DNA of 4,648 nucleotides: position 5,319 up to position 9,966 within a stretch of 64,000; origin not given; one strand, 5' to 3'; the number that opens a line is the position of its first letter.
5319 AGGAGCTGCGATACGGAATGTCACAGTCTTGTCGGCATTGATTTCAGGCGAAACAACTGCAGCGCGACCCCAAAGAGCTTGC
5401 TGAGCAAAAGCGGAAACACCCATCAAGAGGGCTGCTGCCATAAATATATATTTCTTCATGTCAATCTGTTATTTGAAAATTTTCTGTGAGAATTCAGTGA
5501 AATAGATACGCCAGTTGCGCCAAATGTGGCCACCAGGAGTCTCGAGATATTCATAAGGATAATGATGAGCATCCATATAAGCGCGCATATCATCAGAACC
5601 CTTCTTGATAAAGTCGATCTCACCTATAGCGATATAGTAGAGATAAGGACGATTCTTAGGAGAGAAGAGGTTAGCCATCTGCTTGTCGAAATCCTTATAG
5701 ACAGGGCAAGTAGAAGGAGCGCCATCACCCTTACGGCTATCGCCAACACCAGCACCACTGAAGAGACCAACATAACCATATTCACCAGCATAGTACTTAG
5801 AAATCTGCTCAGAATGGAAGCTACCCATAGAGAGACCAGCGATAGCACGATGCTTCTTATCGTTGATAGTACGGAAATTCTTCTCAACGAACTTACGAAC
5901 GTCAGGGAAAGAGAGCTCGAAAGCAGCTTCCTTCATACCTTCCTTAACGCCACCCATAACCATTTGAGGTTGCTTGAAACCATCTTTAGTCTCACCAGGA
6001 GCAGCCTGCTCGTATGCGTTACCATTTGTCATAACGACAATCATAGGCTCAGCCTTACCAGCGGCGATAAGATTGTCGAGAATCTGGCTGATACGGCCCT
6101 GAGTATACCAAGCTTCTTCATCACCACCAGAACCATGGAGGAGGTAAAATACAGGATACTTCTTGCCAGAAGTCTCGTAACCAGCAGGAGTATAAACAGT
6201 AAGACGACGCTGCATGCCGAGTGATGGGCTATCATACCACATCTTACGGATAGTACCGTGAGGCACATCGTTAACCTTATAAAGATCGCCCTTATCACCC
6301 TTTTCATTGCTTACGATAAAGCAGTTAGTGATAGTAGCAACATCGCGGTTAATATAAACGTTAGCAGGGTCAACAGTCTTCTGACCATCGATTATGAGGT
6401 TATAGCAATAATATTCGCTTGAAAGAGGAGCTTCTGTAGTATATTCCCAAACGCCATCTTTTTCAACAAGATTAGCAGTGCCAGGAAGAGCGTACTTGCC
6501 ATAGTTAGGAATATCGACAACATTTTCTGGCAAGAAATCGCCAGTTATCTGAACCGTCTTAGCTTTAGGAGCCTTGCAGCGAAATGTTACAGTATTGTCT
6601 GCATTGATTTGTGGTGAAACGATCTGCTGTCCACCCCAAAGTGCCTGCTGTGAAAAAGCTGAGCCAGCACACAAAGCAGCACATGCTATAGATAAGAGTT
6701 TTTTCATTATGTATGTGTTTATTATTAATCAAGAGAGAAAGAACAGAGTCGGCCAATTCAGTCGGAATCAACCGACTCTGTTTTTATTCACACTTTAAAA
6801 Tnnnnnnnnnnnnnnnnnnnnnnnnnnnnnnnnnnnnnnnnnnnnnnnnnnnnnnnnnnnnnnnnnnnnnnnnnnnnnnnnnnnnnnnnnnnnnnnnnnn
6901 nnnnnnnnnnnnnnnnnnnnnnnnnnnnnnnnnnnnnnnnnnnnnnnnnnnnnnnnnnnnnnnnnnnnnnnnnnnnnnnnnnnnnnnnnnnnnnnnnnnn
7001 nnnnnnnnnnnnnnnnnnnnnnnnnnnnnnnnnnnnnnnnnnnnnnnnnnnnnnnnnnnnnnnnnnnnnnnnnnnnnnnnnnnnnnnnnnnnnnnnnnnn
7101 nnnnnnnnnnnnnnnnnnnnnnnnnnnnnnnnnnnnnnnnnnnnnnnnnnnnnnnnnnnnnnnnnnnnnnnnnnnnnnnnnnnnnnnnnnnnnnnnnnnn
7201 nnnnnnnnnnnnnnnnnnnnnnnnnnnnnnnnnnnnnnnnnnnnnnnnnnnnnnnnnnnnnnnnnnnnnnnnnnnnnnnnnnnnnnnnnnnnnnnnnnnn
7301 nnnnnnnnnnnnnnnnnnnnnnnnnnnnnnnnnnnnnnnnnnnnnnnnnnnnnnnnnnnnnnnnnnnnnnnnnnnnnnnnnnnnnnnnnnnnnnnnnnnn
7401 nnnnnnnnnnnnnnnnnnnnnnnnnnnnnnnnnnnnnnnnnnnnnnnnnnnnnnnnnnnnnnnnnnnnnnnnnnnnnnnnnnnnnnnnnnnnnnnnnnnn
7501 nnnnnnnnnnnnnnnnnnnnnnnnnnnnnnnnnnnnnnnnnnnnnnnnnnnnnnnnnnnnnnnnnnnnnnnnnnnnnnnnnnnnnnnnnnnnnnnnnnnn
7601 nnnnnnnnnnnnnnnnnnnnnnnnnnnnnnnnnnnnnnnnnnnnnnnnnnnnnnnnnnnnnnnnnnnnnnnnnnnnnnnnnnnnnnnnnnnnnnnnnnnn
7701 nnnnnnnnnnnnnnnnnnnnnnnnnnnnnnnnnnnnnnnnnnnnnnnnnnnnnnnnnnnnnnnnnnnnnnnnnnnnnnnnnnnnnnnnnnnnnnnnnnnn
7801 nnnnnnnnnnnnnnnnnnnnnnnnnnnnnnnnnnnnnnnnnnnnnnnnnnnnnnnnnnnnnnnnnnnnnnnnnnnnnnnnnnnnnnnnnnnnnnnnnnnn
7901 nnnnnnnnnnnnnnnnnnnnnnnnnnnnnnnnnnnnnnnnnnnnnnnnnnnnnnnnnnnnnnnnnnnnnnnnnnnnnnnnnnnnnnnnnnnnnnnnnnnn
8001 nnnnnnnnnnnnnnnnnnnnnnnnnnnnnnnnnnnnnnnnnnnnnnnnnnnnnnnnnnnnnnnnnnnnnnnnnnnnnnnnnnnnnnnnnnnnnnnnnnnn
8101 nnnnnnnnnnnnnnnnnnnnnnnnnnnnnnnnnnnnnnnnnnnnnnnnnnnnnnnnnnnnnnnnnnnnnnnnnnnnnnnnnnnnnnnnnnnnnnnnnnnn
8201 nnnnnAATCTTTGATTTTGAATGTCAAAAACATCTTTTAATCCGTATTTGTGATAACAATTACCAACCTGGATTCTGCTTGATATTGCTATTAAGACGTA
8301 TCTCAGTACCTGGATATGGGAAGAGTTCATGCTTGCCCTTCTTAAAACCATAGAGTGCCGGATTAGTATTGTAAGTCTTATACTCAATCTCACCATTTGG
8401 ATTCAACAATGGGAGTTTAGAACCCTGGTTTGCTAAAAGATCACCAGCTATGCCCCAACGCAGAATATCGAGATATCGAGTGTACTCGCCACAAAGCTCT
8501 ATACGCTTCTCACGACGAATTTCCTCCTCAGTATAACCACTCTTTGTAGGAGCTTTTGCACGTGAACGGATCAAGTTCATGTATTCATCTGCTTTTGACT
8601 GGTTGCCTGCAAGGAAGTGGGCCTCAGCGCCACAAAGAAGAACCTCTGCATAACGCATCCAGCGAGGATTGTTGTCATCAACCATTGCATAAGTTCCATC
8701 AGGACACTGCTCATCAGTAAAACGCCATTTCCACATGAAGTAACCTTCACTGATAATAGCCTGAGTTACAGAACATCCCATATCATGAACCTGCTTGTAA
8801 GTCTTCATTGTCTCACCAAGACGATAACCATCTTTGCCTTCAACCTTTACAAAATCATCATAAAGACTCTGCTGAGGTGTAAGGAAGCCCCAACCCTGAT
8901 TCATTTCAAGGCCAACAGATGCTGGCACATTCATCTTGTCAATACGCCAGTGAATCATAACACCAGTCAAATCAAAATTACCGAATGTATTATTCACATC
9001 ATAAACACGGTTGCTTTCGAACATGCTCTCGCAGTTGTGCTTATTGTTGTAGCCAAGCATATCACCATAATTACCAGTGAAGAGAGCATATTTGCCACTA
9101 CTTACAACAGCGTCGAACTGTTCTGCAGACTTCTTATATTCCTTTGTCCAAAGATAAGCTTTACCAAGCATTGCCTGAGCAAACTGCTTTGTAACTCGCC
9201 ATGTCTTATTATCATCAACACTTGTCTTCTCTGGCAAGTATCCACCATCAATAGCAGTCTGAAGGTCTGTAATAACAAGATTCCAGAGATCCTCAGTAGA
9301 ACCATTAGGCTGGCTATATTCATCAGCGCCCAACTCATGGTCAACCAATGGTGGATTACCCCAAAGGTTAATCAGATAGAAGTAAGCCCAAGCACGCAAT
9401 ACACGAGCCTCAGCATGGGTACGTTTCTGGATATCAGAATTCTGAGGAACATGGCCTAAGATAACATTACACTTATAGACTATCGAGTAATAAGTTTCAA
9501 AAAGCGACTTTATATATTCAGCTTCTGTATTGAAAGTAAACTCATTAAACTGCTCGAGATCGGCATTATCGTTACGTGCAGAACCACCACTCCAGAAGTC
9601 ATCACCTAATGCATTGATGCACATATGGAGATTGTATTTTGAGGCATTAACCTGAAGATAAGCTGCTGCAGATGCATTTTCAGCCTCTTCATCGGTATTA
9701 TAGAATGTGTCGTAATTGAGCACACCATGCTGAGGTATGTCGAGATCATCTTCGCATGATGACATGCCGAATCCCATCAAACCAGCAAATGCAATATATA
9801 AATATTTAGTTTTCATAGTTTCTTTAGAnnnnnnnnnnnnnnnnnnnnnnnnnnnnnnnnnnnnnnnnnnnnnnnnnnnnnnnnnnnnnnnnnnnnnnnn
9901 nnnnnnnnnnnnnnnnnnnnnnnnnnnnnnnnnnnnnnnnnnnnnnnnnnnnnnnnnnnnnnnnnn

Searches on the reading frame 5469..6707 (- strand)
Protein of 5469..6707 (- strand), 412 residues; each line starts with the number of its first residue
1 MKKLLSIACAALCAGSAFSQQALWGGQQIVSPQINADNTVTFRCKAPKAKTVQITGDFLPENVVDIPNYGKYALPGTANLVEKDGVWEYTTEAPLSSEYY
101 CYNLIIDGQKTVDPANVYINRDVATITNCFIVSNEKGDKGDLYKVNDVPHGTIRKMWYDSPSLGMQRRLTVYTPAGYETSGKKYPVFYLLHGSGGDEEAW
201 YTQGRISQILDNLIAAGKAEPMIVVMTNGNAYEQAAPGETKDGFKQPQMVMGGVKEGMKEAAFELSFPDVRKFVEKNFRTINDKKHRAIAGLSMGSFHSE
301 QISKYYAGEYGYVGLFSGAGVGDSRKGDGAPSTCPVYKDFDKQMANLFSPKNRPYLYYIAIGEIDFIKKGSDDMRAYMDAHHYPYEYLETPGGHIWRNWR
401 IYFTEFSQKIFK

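Call 17: search_protein_families(library=pfam, proteins=[window:5469-6707:-], max_evalue=0.00001)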
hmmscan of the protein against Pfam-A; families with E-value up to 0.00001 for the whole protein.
window:5469-6707:- (412 aa): 1 family
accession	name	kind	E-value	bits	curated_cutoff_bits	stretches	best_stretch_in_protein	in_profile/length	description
PF00756.26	Esterase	-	3.6e-18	66.7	22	1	160-318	1-148/251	Putative esterase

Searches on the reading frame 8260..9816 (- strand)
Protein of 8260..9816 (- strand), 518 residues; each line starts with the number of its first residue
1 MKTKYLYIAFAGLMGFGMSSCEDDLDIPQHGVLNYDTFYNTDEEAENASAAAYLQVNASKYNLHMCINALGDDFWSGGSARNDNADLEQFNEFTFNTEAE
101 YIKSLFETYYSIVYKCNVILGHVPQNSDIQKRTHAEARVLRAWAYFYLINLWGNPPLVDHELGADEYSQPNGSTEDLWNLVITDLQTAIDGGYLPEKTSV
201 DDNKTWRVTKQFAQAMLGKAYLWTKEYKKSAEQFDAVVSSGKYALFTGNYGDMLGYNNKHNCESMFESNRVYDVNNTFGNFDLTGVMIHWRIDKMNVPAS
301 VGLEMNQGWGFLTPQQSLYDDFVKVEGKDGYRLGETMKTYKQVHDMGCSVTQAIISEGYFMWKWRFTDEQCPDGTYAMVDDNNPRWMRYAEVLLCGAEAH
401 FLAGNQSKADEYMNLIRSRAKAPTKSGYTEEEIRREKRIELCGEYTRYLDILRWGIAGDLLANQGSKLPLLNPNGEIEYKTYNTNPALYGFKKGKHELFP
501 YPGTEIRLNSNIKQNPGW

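Call 17: search_protein_families(library=pfam, proteins=[window:8260-9816:-], max_evalue=0.00001)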
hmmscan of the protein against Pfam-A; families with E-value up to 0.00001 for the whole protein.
window:8260-9816:- (518 aa): 2 families
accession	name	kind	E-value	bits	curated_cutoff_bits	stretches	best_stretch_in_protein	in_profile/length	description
PF07980.17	SusD_RagB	-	4.3e-31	109.1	23.1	1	358-518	132-297/297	SusD family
PF14322.12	SusD-like_3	-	4.7e-17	63.3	27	1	79-222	46-191/191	Starch-binding associating with outer membrane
